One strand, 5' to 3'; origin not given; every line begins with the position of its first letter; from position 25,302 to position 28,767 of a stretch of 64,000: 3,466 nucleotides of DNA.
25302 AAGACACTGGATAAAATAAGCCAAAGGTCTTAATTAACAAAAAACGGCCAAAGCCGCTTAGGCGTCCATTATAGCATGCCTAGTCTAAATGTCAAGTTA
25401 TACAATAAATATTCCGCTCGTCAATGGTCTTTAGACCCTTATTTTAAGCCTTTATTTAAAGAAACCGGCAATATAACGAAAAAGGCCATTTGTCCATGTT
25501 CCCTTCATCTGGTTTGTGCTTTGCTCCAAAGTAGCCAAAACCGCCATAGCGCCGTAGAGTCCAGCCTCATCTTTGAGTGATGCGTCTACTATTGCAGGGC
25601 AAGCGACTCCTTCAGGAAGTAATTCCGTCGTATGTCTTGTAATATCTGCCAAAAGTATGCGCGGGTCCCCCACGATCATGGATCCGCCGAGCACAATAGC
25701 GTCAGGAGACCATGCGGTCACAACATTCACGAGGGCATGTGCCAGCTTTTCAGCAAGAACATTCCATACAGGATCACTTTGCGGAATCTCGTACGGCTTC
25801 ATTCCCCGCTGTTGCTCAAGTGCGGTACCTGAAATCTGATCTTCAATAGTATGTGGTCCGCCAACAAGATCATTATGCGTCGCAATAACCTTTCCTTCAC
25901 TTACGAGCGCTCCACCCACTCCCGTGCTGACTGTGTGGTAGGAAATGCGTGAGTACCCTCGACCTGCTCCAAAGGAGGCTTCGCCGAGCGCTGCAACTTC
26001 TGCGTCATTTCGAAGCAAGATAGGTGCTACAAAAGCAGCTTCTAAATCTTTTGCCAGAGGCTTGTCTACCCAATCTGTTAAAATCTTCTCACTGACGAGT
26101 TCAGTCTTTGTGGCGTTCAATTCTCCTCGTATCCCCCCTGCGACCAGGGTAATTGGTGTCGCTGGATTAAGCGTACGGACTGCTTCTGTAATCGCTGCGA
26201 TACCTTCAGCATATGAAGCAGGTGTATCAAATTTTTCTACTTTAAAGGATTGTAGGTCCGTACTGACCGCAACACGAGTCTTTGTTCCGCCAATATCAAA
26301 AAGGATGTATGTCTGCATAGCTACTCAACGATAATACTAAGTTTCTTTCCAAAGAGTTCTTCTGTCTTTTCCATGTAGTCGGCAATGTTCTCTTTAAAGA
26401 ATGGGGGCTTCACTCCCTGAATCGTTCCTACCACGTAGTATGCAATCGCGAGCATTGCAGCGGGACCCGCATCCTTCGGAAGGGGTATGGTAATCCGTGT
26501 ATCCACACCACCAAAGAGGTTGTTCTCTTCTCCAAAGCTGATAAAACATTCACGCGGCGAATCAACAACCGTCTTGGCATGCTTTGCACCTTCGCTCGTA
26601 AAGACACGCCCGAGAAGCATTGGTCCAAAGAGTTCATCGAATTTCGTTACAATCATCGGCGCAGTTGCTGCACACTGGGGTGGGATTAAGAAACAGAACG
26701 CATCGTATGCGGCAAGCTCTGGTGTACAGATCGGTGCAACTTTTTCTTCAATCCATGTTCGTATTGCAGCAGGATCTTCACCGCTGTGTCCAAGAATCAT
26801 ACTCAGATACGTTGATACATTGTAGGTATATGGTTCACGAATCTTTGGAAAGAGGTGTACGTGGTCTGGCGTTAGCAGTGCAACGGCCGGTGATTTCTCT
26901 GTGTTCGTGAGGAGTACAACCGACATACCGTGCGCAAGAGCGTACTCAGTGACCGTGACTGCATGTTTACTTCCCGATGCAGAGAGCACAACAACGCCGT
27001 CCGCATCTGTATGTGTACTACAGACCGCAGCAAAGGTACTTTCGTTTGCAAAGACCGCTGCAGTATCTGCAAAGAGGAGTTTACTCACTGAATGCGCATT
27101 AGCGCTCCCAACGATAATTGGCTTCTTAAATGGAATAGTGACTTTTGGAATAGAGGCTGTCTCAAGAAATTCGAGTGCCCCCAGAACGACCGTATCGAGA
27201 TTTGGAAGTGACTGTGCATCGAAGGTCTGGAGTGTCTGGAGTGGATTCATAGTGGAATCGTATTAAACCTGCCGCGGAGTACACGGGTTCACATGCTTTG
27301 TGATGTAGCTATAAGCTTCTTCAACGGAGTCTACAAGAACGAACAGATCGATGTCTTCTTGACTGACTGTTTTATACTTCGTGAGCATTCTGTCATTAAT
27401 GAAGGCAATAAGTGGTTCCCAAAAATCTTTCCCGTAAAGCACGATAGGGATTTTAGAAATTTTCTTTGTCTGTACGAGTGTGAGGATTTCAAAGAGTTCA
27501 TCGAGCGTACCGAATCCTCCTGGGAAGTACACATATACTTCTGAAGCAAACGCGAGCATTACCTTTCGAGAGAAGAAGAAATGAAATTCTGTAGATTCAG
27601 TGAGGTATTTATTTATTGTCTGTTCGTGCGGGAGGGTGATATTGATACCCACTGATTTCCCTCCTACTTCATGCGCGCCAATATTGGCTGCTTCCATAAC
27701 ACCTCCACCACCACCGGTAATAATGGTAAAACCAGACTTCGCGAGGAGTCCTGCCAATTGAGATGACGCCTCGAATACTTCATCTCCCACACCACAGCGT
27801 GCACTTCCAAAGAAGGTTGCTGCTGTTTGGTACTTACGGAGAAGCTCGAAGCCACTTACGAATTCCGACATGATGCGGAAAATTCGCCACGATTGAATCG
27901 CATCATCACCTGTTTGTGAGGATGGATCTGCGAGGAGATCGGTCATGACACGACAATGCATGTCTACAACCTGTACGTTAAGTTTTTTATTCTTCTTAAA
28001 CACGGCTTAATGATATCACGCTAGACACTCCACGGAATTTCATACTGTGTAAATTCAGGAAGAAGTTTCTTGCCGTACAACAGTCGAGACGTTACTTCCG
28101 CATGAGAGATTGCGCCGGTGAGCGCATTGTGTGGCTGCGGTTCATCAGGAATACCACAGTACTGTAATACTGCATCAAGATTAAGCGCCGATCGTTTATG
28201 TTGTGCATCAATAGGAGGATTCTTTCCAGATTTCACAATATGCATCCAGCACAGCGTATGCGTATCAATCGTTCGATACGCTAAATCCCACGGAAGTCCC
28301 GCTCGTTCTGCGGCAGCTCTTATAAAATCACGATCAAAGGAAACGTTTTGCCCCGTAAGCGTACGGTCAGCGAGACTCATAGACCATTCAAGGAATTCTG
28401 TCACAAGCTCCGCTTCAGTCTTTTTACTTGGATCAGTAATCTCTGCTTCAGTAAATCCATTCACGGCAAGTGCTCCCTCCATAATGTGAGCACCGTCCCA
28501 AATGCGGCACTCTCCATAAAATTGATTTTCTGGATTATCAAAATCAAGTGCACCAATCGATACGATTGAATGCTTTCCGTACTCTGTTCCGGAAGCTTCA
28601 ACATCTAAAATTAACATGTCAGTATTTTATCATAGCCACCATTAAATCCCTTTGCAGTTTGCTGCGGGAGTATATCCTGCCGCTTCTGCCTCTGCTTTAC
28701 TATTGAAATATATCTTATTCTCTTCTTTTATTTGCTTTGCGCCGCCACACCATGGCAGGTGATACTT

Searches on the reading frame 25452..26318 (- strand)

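Call 57: search_protein_families(library=pfam, proteins=[window:25452-26318:-], max_evalue=0.00001)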
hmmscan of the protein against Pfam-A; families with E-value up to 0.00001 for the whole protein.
window:25452-26318:- (288 aa): 1 family
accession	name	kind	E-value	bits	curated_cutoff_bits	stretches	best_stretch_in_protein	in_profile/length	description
PF00480.26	ROK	-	8.4e-34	117.9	22.9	1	7-260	4-290/294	ROK family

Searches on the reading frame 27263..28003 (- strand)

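Call 57: search_protein_families(library=pfam, proteins=[window:27263-28003:-], max_evalue=0.00001)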
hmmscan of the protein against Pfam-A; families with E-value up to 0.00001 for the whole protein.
window:27263-28003:- (246 aa): 2 families
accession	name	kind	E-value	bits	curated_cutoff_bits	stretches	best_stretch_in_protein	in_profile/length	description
PF03641.19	Lysine_decarbox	-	1.1e-32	113.4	27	1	103-233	1-130/131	Possible lysine decarboxylase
PF18306.6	LDcluster4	-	2.7e-15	56.7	26.3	1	66-180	8-118/151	SLOG cluster4 family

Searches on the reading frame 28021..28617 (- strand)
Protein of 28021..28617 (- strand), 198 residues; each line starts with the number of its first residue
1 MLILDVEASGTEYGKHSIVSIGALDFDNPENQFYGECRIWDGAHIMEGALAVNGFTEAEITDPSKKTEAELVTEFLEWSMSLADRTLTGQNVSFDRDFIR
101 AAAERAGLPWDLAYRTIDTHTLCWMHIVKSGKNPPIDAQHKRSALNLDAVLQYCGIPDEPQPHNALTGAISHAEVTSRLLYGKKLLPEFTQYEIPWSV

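Call 57: search_protein_families(library=pfam, proteins=[window:28021-28617:-], max_evalue=0.00001)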
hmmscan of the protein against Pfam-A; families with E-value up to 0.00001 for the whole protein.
window:28021-28617:- (198 aa): 2 families
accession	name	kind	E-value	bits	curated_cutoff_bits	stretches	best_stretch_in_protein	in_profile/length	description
PF16473.11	Rv2179c-like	-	2.4e-07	31.1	27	1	2-146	3-164/177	3'-5' exoribonuclease Rv2179c-like domain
PF00929.31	RNase_T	-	9.1e-06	26.7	24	0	2-166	1-154/164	Exonuclease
